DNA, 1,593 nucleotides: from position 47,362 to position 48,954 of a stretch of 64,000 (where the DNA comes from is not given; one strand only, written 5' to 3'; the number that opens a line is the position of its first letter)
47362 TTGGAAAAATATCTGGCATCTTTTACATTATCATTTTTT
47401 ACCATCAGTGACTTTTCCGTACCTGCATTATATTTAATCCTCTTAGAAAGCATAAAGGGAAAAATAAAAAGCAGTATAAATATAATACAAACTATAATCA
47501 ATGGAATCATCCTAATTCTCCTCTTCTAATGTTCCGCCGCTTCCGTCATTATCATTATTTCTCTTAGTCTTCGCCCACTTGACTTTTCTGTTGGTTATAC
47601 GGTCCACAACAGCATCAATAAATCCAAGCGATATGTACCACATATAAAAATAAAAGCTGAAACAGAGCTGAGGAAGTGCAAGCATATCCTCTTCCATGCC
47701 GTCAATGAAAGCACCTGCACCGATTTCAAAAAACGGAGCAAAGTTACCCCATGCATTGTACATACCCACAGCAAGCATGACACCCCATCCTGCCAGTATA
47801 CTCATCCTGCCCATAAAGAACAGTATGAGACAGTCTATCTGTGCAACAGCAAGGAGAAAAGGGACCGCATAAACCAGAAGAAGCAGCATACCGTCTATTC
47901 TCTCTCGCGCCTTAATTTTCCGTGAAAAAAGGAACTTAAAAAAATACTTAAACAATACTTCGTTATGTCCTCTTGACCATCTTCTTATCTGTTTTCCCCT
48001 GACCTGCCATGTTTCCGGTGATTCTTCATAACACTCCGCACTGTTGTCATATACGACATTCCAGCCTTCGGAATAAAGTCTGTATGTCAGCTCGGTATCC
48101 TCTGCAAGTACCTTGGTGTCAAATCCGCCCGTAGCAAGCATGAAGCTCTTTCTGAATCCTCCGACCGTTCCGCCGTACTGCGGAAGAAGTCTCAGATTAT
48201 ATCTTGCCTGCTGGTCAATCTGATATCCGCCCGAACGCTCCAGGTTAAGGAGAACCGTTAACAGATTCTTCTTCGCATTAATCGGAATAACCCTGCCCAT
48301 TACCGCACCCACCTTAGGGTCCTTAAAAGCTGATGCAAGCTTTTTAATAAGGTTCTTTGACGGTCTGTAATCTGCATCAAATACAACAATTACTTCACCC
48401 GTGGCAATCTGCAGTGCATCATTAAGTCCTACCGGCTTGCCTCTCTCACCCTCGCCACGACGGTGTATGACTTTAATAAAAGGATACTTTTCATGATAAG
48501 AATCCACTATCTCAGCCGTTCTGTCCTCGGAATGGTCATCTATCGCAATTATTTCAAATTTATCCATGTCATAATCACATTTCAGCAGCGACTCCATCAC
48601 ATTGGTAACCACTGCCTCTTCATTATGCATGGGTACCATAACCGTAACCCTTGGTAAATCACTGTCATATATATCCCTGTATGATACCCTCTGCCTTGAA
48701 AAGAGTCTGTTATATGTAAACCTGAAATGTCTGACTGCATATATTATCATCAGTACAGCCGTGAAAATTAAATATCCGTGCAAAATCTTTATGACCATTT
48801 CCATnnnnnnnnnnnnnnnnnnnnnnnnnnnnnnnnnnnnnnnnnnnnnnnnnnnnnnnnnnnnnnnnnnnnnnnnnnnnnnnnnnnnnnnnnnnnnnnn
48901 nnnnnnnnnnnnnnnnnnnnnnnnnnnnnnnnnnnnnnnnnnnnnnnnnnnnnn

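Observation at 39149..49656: Uncharacterised O-acetylated polysaccharide system: GT2 synthase, MBOAT/DHHW pair, WecB and two glycosidase-like paralogues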

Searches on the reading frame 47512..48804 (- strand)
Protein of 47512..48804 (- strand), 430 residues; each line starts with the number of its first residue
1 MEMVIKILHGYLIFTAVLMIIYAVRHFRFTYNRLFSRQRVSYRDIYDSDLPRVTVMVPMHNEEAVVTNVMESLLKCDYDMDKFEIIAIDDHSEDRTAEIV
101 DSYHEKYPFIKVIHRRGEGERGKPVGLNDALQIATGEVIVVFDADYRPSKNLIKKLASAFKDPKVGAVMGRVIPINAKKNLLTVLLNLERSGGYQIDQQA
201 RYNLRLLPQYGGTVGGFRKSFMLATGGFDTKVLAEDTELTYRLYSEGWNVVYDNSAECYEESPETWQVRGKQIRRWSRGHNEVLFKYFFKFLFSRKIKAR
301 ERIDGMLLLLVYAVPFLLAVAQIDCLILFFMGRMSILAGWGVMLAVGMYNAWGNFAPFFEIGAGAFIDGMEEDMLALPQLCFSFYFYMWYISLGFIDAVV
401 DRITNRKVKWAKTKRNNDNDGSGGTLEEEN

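Call 3: search_protein_families(library=pfam, proteins=[window:47512-48804:-], max_evalue=0.01)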
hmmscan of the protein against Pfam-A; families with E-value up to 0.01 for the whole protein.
window:47512-48804:- (430 aa): 6 families
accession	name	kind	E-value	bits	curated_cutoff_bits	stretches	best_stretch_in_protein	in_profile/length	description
PF13641.12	Glyco_tranf_2_3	-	8.4e-34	118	27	1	51-279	1-230/230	Glycosyltransferase like family 2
PF00535.33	Glycos_transf_2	-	1.5e-29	103.5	23.3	1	54-221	1-164/168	Glycosyl transferase family 2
PF13632.12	Glyco_trans_2_3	-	1.4e-19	71.2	27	1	139-346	2-192/198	Glycosyl transferase family group 2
PF13506.12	Glyco_transf_21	-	1.6e-09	37.9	21.7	1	117-278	12-174/174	Glycosyl transferase family 21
PF10111.15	Glyco_tranf_2_2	-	0.00043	20.3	27.3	1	54-245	1-201/276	Glycosyltransferase like family 2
PF03552.20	Cellulose_synt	-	0.008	15.2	24.7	0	233-318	422-512/722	Cellulose synthase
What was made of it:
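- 47512..48804 (-): Processive family-2 glycosyltransferase (synthase), PgaC/IcaA-like architecture, no PilZ. Pfam Glyco_tranf_2_3 8.4e-34 (call 3).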

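Call 9: search_protein_families(library=ncbifam, proteins=[window:47512-48804:-], max_evalue=0.01)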
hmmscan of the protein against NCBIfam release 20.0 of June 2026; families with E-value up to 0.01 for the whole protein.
window:47512-48804:- (430 aa): 31 families (the best 25 are shown)
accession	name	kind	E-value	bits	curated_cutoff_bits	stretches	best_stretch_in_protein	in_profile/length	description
TIGR03937.1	PgaC_IcaA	equivalog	1.5e-41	142.7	422.3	1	7-393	4-380/407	poly-beta-1,6-N-acetyl-D-glucosamine synthase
TIGR03965.1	mycofact_glyco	equivalog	6.7e-25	87.9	280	1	33-257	56-277/467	mycofactocin biosynthesis glycosyltransferase MftF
TIGR03111.1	glyc2_xrt_Gpos1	hypoth_equivalog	9e-24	84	363.95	1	12-343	14-348/439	TIGR03111 family XrtG-associated glycosyltransferase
NF041875.1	EPS_EpsD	equivalog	1.7e-23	83.6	370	1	53-266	1-213/325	exopolysaccharide biosynthesis glycosyltransferase EpsD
NF053846.1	glyco_with_XrtP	equivalog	5.3e-20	71.5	520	2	46-178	36-178/440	XrtP-associated glycosyltransferase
TIGR04242.1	nodulat_NodC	equivalog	5.3e-18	65.1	550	1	16-190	15-186/395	chitooligosaccharide synthase NodC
TIGR03030.1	CelA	equivalog_domain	8.5e-18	63.7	699.1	2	38-166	118-260/714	UDP-forming cellulose synthase catalytic subunit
NF007482.0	PRK10073.1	equivalog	3.7e-15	55.8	423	1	48-156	3-106/334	glycosyltransferase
NF038302.1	EPS_HpsE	equivalog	3.8e-15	55.7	300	1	53-173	3-125/307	hormogonium polysaccharide biosynthesis glycosyltransferase HpsE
TIGR04283.1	glyco_like_mftF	equivalog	3.1e-14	53.1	182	1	54-253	2-179/221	TIGR04283 family arsenosugar biosynthesis glycosyltransferase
NF041865.1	EpsU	equivalog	6.2e-14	51.8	700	1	52-416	40-391/394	exopolysaccharide biosynthesis GT2 family glycosyltransferase EpsU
TIGR03472.1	HpnI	equivalog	6.7e-14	51.5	310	1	12-254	8-246/373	bacteriohopanetetrol glucosamine biosynthesis glycosyltransferase HpnI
NF008558.0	PRK11498.1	equivalog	4.1e-11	41.5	992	1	48-166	270-384/872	UDP-forming cellulose synthase catalytic subunit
TIGR03469.1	HpnB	hypoth_equivalog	1e-10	41.2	379.25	1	37-156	26-156/386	hopene-associated glycosyltransferase HpnB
NF047588.1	GlcsyltransPgfSStrep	equivalog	1.7e-10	40.6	500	1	52-162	2-112/308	glycosyltransferase PgfS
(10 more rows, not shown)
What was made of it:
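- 47512..48804 (-): TIGR03937 PgaC_IcaA aligned over residues 7-393, but 142.7 bits against a cutoff of 422 (call 9).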

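Call 12: search_solved_structures(query=window:47512-48804:-, max_evalue=0.001)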
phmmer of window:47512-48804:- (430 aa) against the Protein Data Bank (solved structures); distinct sequences matched with E-value up to 0.001: 26.
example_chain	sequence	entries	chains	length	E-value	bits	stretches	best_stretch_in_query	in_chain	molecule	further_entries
6yv7_A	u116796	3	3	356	1.9e-21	79.6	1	50-269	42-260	Glycosyl transferase, family 2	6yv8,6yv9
6yv7_B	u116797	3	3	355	2e-21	79.5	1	50-269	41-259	Glycosyl transferase, family 2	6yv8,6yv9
3bcv_A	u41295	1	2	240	1.5e-12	50.3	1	50-147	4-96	Putative glycosyltransferase protein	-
5tze_C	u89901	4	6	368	4.4e-12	48.7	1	53-163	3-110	Glycosyl transferase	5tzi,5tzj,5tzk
5ej1_A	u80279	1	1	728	7.2e-12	48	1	38-340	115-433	Putative cellulose synthase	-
4hg6_A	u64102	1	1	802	9.5e-12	47.6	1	38-340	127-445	Cellulose Synthase Subunit A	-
4p00_A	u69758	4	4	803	9.5e-12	47.6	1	38-340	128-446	Cellulose Synthase A subunit | Cellulose Synthase subunit A | Putative cellulose synthase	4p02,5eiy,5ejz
5tz8_A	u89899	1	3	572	9.6e-12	47.6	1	53-163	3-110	Glycosyl transferase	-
7lby_A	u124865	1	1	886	6.6e-10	41.6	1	48-283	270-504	Cellulose synthase catalytic subunit [UDP-forming]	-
9b8v_E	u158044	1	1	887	6.6e-10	41.6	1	48-283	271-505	Cellulose synthase catalytic subunit [UDP-forming]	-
9fmv_A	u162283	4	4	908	7.1e-10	41.5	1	48-283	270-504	Cellulose synthase catalytic subunit [UDP-forming]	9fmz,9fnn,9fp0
5mlz_A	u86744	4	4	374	5.9e-09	38.4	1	51-172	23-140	Dolichol monophosphate mannose synthase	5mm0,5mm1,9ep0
2z87_A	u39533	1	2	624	1.2e-07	34.1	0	48-147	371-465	Chondroitin synthase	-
2z86_A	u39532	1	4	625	1.2e-07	34.1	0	48-147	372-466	Chondroitin synthase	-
9nye_A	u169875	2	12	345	1.8e-06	30.3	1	52-161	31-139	Glycosyltransferase sll0501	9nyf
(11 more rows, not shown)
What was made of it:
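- On Clostridial ccsZABHI: BcsA structures match at about 48 bits (call 12).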

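Call 14: find_homologous_proteins(query=window:47512-48804:-, max_evalue=1e-20)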
Query window:47512-48804:- (430 aa): 4040 proteins with E <= 1e-20 among 8000 candidates; the best 120 are listed.
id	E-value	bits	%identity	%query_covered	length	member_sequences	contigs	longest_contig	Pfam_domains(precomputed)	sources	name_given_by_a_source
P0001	3.3e-256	868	86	98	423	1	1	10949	PF13632.13,PF13506.14,PF13641.13,PF00535.33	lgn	-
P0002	3.3e-256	868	84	100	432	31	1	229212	PF13632.13,PF13506.14,PF13641.13,PF00535.33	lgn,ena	-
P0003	7.0e-243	824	81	98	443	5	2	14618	PF13632.13,PF13506.14,PF13641.13,PF00535.33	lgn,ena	-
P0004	3.2e-240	815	81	97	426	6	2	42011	PF13632.13,PF13506.14,PF13641.13,PF00535.33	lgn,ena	-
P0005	3.5e-240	815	80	99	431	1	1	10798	PF13632.13,PF13506.14,PF13641.13,PF00535.33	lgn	-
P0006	6.1e-239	811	80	98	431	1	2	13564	PF13632.13,PF13506.14,PF13641.13,PF00535.33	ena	-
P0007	1.3e-237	807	80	98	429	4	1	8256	PF13632.13,PF13506.14,PF13641.13,PF00535.33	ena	-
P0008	2.4e-236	802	77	98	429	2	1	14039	PF13632.13,PF13506.14,PF13641.13,PF00535.33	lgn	-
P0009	9.0e-236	801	81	97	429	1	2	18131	PF13632.13,PF13506.14,PF13641.13,PF00535.33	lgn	-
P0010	9.7e-236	801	81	97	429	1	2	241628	PF13632.13,PF13506.14,PF13641.13,PF00535.33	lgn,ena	-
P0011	5.8e-235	798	81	97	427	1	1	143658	PF13632.13,PF13506.14,PF13641.13,PF00535.33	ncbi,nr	ncbi:MAG: glycosyltransferase family 2 protein [Lachnospiraceae bacterium]|nr:glycosyltransferase fa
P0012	1.8e-233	793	79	97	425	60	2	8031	PF13632.13,PF13506.14,PF13641.13,PF00535.33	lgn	-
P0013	1.0e-225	768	77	97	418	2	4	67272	PF13632.13,PF13506.14,PF13641.13,PF00535.33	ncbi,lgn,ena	-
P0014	1.2e-209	715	70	98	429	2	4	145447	PF13632.13,PF13506.14,PF13641.13,PF00535.33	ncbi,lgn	ncbi:MAG: glycosyltransferase family 2 protein [Clostridia bacterium]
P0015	5.5e-209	712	70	97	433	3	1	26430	PF13632.13,PF13506.14,PF13641.13,PF00535.33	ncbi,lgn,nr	ncbi:MAG: glycosyltransferase family 2 protein [Clostridia bacterium]|nr:glycosyltransferase family 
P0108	4.1e-184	630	62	98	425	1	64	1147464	PF13632.13,PF13506.14,PF13641.13,PF00535.33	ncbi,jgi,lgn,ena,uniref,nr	ncbi:glycosyltransferase family 2 protein [Bariatricus massiliensis]|uniref:Glycosyltransferase fami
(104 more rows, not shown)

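Call 15: find_encoding_contigs(protein=P0108, flank=10000, max_places=2)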
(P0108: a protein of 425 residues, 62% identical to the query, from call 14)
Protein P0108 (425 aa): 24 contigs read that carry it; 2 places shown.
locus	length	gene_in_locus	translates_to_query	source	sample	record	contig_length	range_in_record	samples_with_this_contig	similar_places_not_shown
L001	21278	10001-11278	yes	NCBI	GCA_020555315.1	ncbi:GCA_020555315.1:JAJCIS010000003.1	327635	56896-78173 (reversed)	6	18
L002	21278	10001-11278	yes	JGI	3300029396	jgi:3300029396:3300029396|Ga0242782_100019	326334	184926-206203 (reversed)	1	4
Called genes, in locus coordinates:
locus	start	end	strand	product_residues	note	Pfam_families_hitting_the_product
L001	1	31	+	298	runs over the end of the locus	PF02311:AraC_binding, PF07883:Cupin_2, PF12833:HTH_18, PF00165:HTH_AraC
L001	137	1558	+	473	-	PF01554:MatE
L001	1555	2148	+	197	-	PF13189:Cytidylate_kin2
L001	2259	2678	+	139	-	PF04304:DUF454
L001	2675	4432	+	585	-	PF00664:ABC_membrane, PF00005:ABC_tran, PF02463:SMC_N (faint)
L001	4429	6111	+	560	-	PF00664:ABC_membrane, PF00005:ABC_tran, PF02463:SMC_N (weak)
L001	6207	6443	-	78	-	-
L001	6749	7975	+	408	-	PF00375:SDF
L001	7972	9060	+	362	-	PF02378:PTS_EIIC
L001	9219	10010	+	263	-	-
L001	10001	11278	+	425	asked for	PF13506:Glyco_transf_21, PF00535:Glycos_transf_2, PF13641:Glyco_tranf_2_3, PF13632:Glyco_trans_2_3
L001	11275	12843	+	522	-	PF13306:LRR_5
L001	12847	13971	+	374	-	PF14286:DHHW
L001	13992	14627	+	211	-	-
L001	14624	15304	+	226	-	PF09359:VTC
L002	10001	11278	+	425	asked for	PF13506:Glyco_transf_21, PF00535:Glycos_transf_2, PF13641:Glyco_tranf_2_3, PF13632:Glyco_trans_2_3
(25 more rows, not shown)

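Call 16: find_encoding_contigs(protein=P0002, flank=10000, max_places=2)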
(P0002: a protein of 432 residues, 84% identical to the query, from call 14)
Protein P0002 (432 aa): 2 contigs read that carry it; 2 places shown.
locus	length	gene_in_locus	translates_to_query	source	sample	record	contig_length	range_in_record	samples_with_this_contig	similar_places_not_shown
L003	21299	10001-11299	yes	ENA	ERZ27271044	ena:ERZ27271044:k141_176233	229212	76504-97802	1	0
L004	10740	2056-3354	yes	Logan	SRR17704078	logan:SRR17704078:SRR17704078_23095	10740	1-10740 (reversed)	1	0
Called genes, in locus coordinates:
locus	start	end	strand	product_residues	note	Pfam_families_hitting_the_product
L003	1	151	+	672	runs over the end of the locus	PF00884:Sulfatase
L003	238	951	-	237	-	PF19538:DUF6062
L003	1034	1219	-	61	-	-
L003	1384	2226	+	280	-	PF07934:OGG_N, PF00730:HhH-GPD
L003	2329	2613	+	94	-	PF00166:Cpn10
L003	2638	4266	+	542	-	PF00118:Cpn60_TCP1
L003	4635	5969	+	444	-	PF08757:CotH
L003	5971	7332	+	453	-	-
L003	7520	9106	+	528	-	-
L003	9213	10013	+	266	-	-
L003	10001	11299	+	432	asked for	PF13506:Glyco_transf_21, PF00535:Glycos_transf_2, PF13641:Glyco_tranf_2_3, PF13632:Glyco_trans_2_3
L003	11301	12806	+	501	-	PF25087:GMPPB_C (faint), PF13306:LRR_5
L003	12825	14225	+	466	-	PF03062:MBOAT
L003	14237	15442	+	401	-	PF14286:DHHW, PF16822:ALGX (weak)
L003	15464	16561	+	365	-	PF02350:Epimerase_2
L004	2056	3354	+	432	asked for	PF13506:Glyco_transf_21, PF00535:Glycos_transf_2, PF13641:Glyco_tranf_2_3, PF13632:Glyco_trans_2_3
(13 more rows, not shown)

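Call 32: find_related_loci(query=A2, collection=genome_contigs, flank=10000)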
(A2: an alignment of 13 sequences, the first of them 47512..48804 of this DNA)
Query A2 (430 aa) in genome_contigs; peptide patterns used: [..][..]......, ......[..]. (x = any residue, [..] = any of these).
419 stretches matched a pattern; 375 encode a relative of the query (tblastn E <= 1e-3); the best 80 are kept; 80 distinct loci.
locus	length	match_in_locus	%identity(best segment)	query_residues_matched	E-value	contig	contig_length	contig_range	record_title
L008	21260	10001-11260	87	1-420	0e+0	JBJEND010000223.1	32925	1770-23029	MAG: Butyrivibrio sp. isolate LOHA29_bin.045 NODE_584_length_32925_cov_6.279039, whole genome shotgun sequence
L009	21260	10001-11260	80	1-420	0e+0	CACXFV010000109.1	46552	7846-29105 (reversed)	MAG: uncultured Lachnospiraceae bacterium isolate RUG11220 genome assembly, contig: RUG11220_asm_109, whole genome shotg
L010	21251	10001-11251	81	1-417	0e+0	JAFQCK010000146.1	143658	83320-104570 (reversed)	MAG: Lachnospiraceae bacterium isolate RGIG1692 Goat_Cecum-2__c693457, whole genome shotgun sequence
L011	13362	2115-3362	77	3-418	0e+0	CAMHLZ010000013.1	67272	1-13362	MAG: uncultured Lachnospira sp. isolate SRR11784281_bin.61_metaWRAP_v1.3_MAG genome assembly, contig: ERZ12203356.311, w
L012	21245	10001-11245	78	1-415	0e+0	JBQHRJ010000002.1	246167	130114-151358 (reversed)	Lachnospiraceae bacterium HCP1S3_C2 contig00002, whole genome shotgun sequence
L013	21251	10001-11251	75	1-417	0e+0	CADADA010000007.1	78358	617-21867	MAG: uncultured Lachnospiraceae bacterium isolate RUG13174 genome assembly, contig: RUG13174_asm_7, whole genome shotgun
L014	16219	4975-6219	70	3-417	0e+0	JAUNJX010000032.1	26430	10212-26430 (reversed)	MAG: Clostridia bacterium isolate S2R_St_10 NODE_476_length_26430_cov_9.711621, whole genome shotgun sequence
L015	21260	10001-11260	70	1-420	0e+0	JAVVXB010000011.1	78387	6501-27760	MAG: Clostridia bacterium isolate CGS10Y3-bin18 NODE_253_length_78387_cov_7.667926, whole genome shotgun sequence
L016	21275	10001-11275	66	1-424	0e+0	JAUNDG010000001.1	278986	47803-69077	MAG: Lachnospiraceae bacterium isolate S22M_St_7 NODE_6_length_278986_cov_13.886219, whole genome shotgun sequence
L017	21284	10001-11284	65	3-429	0e+0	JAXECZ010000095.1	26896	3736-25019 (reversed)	MAG: Faecousia sp. isolate SUG2899 k141_4331538, whole genome shotgun sequence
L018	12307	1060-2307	65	1-415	0e+0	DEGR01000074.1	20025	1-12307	MAG TPA_asm: Lachnospira sp. UBA2821 UBA2821_contig_16277, whole genome shotgun sequence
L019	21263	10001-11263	62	1-420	0e+0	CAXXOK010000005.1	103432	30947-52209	MAG: Candidatus Limiplasma sp. isolate fe5dea86-f2b4-40d7-8039-63017b3fb051 genome assembly, contig: contig_5, whole gen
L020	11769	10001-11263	62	1-420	0e+0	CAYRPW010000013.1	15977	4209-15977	MAG TPA_asm: uncultured Oscillospiraceae bacterium isolate SRP192927_co3_236 genome assembly, contig: NODE_8265_length_1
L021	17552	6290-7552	62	1-420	0e+0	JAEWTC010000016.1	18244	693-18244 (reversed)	MAG: Bacillota bacterium isolate OH_SDB_129 k127_1269649, whole genome shotgun sequence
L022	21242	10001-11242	63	1-415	0e+0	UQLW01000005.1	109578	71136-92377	uncultured Clostridiales bacterium isolate UMGS416 genome assembly, contig: NODE_145_length_109578_cov_4.955242, whole g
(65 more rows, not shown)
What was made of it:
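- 47512..48804 (-): 55-87% identical in the 80 species loci kept (call 32).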
